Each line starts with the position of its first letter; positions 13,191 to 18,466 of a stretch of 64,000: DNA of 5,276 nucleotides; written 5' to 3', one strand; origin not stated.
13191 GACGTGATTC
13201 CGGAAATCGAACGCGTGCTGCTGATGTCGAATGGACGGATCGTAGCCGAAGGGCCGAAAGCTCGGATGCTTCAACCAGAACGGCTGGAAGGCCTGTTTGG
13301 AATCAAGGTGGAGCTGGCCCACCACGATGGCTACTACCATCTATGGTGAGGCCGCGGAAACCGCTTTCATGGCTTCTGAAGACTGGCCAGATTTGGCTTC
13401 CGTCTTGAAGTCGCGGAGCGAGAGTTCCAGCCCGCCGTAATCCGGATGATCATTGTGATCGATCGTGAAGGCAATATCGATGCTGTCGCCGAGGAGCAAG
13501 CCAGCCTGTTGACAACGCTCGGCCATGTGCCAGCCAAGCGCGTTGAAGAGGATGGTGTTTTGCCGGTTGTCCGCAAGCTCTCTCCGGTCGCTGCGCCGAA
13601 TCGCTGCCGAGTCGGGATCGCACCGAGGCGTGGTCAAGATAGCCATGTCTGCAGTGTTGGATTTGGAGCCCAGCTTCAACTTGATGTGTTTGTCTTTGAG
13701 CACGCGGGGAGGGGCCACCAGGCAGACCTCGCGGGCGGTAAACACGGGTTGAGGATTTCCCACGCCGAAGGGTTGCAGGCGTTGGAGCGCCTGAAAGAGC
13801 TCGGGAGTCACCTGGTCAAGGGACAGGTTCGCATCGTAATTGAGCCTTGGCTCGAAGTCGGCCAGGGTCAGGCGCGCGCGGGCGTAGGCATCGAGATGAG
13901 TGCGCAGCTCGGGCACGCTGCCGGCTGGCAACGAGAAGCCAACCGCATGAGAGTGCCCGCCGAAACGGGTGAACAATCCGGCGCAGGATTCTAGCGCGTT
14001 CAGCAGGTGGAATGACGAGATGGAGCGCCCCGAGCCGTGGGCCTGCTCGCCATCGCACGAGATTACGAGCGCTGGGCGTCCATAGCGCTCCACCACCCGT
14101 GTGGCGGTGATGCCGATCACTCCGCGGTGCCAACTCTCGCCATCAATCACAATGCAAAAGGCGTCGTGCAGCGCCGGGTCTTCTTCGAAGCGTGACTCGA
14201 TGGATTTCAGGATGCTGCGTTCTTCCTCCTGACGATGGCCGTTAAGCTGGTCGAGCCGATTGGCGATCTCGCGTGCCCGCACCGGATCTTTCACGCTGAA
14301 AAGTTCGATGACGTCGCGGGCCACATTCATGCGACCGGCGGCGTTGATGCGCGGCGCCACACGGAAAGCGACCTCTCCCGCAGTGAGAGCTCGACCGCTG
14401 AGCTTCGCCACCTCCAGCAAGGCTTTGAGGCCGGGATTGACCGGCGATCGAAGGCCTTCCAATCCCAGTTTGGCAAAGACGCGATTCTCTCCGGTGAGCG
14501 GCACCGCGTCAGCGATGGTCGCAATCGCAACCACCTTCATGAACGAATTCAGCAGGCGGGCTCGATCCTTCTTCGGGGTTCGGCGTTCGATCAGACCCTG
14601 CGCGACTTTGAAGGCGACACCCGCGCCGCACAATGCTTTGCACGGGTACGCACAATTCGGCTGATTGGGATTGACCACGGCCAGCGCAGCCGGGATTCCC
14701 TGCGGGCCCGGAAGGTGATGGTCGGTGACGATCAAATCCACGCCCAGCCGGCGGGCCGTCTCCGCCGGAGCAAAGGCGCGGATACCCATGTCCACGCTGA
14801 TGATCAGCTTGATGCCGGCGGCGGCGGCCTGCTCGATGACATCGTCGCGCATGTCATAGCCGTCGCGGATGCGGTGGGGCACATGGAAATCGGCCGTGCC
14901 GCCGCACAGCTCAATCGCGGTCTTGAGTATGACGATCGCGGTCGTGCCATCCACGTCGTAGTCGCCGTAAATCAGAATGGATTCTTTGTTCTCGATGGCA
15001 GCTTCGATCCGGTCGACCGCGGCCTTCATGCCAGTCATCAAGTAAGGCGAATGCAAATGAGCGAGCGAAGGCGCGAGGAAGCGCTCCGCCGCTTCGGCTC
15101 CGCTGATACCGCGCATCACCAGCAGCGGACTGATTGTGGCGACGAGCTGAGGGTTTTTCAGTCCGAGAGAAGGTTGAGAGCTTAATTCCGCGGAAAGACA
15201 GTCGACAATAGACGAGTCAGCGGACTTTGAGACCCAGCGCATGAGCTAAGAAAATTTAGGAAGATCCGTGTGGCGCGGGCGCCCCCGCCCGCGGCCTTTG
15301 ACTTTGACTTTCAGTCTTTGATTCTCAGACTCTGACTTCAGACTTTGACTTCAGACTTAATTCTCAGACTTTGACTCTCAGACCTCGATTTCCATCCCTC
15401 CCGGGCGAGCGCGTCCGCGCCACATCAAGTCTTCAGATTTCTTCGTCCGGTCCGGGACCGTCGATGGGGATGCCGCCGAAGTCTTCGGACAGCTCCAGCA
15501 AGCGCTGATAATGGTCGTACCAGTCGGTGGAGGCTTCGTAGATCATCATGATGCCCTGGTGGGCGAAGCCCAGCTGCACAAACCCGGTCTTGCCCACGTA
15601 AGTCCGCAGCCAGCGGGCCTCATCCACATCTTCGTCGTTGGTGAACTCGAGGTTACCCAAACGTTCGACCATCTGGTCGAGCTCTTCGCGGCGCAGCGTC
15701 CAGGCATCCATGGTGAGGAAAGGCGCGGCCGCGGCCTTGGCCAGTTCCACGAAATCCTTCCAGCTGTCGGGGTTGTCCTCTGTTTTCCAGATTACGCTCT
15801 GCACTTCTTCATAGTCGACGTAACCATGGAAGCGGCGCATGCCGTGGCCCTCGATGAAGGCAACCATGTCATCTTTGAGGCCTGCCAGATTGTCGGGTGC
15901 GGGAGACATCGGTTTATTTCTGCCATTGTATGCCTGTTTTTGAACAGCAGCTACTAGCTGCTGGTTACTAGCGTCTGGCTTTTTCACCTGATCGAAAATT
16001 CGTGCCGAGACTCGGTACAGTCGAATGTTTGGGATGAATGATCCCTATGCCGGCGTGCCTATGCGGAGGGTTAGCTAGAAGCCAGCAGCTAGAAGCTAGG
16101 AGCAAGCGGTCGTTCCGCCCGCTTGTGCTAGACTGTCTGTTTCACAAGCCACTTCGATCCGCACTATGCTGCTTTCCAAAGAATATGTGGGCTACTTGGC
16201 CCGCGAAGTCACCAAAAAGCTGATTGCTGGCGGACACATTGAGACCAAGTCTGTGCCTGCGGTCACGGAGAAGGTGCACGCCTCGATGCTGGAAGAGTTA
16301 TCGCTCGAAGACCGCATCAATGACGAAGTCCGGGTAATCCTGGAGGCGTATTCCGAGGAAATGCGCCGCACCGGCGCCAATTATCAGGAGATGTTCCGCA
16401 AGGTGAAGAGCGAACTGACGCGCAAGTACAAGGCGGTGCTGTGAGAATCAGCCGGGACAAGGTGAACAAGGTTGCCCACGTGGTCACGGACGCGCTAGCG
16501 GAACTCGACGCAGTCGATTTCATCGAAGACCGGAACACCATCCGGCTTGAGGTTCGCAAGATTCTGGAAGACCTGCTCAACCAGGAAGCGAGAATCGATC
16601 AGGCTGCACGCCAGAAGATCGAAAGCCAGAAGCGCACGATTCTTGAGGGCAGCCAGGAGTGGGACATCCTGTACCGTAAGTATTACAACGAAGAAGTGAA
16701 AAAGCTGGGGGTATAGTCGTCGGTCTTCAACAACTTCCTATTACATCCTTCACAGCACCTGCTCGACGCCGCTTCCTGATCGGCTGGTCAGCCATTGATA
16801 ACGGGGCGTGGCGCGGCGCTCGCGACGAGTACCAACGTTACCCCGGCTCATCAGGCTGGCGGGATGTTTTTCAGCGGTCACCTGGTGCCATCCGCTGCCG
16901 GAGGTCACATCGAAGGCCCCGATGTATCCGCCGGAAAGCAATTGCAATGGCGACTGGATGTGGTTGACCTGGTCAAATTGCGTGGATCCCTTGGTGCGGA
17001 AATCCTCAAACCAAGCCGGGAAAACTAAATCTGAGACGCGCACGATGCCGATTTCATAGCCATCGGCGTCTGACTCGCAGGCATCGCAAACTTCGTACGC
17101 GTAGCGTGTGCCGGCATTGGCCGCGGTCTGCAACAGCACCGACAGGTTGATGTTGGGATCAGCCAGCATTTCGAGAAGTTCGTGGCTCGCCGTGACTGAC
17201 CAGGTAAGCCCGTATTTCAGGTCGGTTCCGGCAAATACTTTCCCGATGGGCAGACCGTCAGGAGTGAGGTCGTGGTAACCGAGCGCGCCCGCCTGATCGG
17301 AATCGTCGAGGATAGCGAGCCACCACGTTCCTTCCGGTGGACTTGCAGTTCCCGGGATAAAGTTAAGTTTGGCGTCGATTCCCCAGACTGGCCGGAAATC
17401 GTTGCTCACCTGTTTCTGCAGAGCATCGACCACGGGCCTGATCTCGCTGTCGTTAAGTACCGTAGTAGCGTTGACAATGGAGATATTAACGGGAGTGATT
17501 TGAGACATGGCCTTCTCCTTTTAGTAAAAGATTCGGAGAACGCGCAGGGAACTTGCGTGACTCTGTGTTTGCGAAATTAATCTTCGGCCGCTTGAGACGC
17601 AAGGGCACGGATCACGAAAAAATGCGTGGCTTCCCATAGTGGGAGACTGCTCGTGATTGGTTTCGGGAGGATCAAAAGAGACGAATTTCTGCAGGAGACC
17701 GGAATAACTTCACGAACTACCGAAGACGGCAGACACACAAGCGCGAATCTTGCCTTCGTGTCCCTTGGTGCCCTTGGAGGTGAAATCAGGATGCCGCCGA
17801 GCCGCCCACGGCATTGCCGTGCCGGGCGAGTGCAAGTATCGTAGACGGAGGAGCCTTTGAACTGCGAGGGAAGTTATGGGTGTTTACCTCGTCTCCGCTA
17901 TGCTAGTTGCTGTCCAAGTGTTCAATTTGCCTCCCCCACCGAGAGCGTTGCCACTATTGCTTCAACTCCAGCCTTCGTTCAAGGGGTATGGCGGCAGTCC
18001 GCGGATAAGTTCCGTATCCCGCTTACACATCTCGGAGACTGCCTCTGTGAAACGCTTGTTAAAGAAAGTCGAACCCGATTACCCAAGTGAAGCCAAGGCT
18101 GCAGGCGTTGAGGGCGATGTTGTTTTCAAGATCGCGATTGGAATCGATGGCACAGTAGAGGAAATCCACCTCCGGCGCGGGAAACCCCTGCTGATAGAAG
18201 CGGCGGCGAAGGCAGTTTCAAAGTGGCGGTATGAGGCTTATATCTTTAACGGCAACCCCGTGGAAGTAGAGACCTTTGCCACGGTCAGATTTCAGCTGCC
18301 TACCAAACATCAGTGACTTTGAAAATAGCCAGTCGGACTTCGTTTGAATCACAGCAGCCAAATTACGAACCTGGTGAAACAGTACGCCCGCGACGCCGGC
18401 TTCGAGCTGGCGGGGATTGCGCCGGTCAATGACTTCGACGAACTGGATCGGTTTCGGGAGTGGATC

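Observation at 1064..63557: One architecture in at least seven sequence families: intergenic arrays of degenerate 7-nt repeats arranged as inverted arms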

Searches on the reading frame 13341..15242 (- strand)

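Call 34: search_protein_families(library=pfam, proteins=[window:13341-15242:-], max_evalue=0.001)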
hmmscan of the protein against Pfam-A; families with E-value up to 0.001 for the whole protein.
window:13341-15242:- (633 aa): 3 families
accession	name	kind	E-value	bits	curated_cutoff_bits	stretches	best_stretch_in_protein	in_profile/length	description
PF01368.27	DHH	-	1.9e-21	77.1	28.1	1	89-241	2-124/125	DHH family, N-terminal domain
PF17768.7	RecJ_OB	-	3e-18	66.3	27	1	469-532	1-65/107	RecJ OB domain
PF02272.25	DHHA1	-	2.5e-11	44.4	25.9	1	364-454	5-100/102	DHHA1 domain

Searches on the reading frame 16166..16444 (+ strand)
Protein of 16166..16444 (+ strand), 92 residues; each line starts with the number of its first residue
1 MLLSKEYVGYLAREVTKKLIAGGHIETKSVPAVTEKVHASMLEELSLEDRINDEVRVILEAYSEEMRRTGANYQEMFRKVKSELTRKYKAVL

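Call 79: search_protein_families(library=pfam, proteins=[window:16166-16444:+], max_evalue=0.001)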
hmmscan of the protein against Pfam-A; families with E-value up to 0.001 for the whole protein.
window:16166-16444:+ (92 aa): 1 family
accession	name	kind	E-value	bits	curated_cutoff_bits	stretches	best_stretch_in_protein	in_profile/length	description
PF04368.18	DUF507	-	4.7e-09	36.9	24.7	1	1-89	1-90/182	Protein of unknown function (DUF507)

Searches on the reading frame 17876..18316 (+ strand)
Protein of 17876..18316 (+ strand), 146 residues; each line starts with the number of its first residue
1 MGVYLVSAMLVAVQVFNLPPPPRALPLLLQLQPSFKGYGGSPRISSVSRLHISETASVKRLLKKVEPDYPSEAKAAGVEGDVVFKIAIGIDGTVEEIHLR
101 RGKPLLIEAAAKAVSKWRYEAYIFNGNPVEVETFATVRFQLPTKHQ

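Call 21: search_protein_families(library=pfam, proteins=[window:17876-18316:+], max_evalue=0.01)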
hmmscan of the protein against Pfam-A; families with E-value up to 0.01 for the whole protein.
window:17876-18316:+ (146 aa): 1 family
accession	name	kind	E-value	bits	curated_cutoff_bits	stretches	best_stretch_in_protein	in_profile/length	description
PF03544.19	TonB_C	-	9.1e-18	64.9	24.6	1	66-141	2-79/79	Gram-negative bacterial TonB protein C-terminal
